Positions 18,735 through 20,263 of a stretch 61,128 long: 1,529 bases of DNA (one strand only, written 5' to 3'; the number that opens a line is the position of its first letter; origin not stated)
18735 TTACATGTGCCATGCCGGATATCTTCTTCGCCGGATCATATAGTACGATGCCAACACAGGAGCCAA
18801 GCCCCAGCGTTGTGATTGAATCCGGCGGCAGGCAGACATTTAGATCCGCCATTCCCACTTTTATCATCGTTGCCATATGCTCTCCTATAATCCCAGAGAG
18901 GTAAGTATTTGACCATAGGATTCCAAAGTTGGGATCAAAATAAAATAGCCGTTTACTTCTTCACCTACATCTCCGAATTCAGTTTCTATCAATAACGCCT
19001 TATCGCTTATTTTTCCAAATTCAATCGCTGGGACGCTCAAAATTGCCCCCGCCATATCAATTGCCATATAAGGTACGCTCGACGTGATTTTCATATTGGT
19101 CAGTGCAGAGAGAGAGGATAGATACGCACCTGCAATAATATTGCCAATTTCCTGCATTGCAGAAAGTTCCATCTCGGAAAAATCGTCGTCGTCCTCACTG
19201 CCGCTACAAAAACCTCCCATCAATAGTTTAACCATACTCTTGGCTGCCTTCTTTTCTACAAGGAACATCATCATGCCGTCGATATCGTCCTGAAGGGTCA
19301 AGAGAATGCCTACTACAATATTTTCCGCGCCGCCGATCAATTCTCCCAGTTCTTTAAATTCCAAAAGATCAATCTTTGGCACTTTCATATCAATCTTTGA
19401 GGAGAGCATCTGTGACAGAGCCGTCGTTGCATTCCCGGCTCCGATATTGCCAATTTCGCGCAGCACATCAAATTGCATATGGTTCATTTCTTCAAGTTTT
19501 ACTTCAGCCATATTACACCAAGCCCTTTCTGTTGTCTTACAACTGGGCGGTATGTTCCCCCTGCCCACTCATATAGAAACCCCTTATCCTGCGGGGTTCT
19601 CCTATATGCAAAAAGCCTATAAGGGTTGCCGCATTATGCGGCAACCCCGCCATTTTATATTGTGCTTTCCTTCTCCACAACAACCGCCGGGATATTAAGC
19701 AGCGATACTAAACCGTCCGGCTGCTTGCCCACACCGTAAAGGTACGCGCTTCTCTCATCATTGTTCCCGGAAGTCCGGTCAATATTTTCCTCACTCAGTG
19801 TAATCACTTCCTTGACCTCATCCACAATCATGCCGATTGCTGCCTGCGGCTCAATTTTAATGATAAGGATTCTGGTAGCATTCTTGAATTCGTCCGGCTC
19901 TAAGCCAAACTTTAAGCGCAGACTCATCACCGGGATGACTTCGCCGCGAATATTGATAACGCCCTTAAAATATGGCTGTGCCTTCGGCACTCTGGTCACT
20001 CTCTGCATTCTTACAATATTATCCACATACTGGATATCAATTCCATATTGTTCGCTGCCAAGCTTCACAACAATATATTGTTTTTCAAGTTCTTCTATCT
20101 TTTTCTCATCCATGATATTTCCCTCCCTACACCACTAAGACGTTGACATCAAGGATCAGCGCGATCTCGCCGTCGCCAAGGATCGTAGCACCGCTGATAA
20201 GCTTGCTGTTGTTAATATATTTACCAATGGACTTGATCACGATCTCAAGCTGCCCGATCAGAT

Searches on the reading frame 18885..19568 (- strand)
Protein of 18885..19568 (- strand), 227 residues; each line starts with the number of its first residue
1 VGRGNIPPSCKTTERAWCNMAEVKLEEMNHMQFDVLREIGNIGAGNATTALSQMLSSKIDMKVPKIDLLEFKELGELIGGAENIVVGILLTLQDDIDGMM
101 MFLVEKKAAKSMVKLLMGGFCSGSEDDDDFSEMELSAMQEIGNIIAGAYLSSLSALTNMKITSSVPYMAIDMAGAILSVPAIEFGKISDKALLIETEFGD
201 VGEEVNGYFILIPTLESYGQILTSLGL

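Call 8: search_protein_families(library=pfam, proteins=[window:18885-19568:-])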
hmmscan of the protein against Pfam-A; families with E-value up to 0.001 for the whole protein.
window:18885-19568:- (227 aa): 3 families
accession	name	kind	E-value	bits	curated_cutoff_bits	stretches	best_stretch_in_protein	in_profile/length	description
PF04509.17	CheC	-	2.8e-23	82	22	2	31-66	1-36/38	CheC-like family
PF13690.11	CheX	-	3.1e-13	50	27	1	88-172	3-76/94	Chemotaxis phosphatase CheX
PF02154.20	FliM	-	4.1e-08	33.8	27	1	32-162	13-140/192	Flagellar motor switch protein FliM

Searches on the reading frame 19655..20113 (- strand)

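Call 8: search_protein_families(library=pfam, proteins=[window:19655-20113:-])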
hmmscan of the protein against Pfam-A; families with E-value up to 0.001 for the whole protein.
window:19655-20113:- (152 aa): 1 family
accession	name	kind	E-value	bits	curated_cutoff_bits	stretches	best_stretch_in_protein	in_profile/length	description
PF01584.24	CheW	-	4.1e-36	124.1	23.5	1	12-146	1-135/138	CheW-like domain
